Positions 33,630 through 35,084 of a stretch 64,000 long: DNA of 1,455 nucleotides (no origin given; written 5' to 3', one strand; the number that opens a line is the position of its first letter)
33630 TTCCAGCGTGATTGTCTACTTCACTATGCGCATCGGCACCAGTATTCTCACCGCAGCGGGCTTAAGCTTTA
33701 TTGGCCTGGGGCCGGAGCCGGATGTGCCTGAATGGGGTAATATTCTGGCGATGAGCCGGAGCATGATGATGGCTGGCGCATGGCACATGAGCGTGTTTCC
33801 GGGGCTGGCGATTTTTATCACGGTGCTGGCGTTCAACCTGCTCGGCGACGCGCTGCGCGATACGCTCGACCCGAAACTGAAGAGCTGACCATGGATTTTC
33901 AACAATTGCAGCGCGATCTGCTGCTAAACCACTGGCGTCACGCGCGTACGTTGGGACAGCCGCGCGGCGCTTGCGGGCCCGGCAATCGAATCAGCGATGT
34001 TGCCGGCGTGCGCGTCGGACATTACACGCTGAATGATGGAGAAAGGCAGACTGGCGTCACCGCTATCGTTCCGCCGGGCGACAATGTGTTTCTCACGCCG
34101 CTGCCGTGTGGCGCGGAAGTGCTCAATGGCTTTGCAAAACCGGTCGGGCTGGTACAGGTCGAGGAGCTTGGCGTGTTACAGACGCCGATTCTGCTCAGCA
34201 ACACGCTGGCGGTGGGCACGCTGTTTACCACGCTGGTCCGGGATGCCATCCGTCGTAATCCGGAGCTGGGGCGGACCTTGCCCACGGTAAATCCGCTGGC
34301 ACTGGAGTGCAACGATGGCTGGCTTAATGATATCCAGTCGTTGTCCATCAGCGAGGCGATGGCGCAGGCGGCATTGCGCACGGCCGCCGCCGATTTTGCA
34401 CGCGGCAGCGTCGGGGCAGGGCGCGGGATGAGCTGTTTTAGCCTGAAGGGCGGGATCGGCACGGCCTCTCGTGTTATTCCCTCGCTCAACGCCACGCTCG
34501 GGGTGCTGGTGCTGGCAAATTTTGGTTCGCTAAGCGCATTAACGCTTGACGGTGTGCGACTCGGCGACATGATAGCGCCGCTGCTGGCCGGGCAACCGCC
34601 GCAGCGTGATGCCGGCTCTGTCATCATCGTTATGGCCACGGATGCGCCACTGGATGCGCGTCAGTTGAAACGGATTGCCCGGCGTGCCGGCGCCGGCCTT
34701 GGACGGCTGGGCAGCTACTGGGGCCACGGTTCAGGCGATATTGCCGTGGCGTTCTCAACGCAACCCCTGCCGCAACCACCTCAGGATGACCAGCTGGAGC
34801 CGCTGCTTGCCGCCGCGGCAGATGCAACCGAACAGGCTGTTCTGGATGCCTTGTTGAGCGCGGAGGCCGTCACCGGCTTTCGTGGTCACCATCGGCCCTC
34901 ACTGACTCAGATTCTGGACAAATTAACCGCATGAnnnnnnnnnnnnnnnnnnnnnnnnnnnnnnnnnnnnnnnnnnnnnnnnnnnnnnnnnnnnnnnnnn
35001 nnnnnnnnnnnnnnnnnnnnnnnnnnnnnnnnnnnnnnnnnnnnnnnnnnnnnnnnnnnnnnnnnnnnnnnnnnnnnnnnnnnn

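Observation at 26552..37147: Putative D-amino-acid peptide (murein-peptide-like) uptake and catabolism module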

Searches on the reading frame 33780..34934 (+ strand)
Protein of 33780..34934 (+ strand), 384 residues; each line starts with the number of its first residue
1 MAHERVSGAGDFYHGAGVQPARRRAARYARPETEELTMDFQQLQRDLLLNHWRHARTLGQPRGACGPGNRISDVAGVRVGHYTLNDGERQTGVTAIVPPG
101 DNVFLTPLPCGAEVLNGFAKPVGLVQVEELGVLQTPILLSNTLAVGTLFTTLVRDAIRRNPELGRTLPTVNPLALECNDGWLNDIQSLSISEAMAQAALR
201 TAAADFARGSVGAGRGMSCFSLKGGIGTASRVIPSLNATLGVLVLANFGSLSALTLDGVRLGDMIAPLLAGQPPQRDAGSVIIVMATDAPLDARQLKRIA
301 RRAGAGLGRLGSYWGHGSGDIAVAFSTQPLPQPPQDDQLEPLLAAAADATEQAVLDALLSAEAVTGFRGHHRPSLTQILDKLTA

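Call 3: search_protein_families(library=pfam, proteins=[window:33780-34934:+])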
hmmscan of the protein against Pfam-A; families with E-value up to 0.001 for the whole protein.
window:33780-34934:+ (384 aa): 1 family
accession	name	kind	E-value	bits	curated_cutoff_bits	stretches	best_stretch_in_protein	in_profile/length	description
PF03576.19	Peptidase_S58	-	3.2e-102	342.6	23.9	1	69-371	1-306/307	Peptidase family S58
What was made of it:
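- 33891..34934 (+): Cytoplasmic S58/P1 (DmpA-like) Ntn-type aminopeptidase. Peptidase_S58 E = 3e-102 (call 3).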

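Call 4: search_protein_families(library=ncbifam, proteins=[window:33780-34934:+])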
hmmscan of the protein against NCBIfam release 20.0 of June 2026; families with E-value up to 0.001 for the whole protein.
window:33780-34934:+ (384 aa): 0 families

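Call 31: search_solved_structures(query=window:33891-34934:+, max_evalue=1e-10)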
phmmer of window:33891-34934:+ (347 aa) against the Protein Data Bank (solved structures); distinct sequences matched with E-value up to 1e-10: 5.
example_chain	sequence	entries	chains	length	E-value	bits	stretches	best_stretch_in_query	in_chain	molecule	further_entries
2drh_A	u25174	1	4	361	2e-73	250.6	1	18-338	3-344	361aa long hypothetical D-aminopeptidase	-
1b65_A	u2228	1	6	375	3.7e-46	161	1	17-329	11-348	PROTEIN (AMINOPEPTIDASE)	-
5tzb_A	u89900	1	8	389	6e-45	157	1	18-327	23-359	D-aminopeptidase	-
3n2w_A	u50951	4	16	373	5.7e-39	137.4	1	18-330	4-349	Beta-peptidyl aminopeptidase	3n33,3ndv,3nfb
3n5i_A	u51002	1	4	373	1.6e-38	135.9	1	18-330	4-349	Beta-peptidyl aminopeptidase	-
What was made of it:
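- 33891..34934 (+): The best solved relatives are 2DRH, DmpA (1B65) and BapA (call 31).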

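Call 57: search_solved_structures(query=window:33891-34934:+, max_evalue=1e-40, show_alignments=2)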
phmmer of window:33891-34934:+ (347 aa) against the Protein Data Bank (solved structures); distinct sequences matched with E-value up to 1e-40: 3.
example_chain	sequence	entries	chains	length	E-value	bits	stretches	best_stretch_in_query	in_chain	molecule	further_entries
2drh_A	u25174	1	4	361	2e-73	250.6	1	18-338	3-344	361aa long hypothetical D-aminopeptidase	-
1b65_A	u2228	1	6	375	3.7e-46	161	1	17-329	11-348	PROTEIN (AMINOPEPTIDASE)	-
5tzb_A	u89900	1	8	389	6e-45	157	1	18-327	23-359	D-aminopeptidase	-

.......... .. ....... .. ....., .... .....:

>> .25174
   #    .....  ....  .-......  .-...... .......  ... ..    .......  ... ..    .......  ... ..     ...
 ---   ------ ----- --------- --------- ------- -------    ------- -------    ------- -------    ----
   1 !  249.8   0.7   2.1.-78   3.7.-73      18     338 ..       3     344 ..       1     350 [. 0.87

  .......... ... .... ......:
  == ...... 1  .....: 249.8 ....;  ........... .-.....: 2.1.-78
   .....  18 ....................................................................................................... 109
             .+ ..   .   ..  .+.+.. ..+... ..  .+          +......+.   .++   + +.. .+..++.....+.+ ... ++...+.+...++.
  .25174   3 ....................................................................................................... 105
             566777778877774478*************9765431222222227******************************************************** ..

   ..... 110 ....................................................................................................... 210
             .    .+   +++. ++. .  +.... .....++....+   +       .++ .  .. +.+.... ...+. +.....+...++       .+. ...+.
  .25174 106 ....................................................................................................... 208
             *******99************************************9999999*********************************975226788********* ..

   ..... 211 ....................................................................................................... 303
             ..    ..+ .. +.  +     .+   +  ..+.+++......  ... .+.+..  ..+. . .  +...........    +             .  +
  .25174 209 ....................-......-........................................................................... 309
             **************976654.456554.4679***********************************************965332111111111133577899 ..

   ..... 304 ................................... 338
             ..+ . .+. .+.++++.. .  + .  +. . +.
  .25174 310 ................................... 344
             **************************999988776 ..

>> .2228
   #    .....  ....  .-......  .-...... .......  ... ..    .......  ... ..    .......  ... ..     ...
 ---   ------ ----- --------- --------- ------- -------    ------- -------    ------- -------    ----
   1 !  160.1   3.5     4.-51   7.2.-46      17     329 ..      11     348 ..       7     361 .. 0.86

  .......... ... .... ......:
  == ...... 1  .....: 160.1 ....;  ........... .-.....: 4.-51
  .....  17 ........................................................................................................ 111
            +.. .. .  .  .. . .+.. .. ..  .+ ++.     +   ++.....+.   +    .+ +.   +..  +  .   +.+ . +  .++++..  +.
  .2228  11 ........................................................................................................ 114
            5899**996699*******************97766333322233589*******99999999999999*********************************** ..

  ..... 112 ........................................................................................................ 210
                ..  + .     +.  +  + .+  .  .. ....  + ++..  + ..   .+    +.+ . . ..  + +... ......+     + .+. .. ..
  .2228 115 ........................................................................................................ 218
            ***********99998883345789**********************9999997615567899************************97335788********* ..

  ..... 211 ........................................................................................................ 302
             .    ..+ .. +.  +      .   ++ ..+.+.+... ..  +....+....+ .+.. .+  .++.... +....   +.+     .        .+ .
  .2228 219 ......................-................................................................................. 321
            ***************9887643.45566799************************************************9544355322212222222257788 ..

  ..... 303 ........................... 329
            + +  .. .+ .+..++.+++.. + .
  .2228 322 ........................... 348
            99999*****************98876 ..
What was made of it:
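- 33891..34934 (+): The Gly-Ser self-cleavage site aligns as AG|S (call 57).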
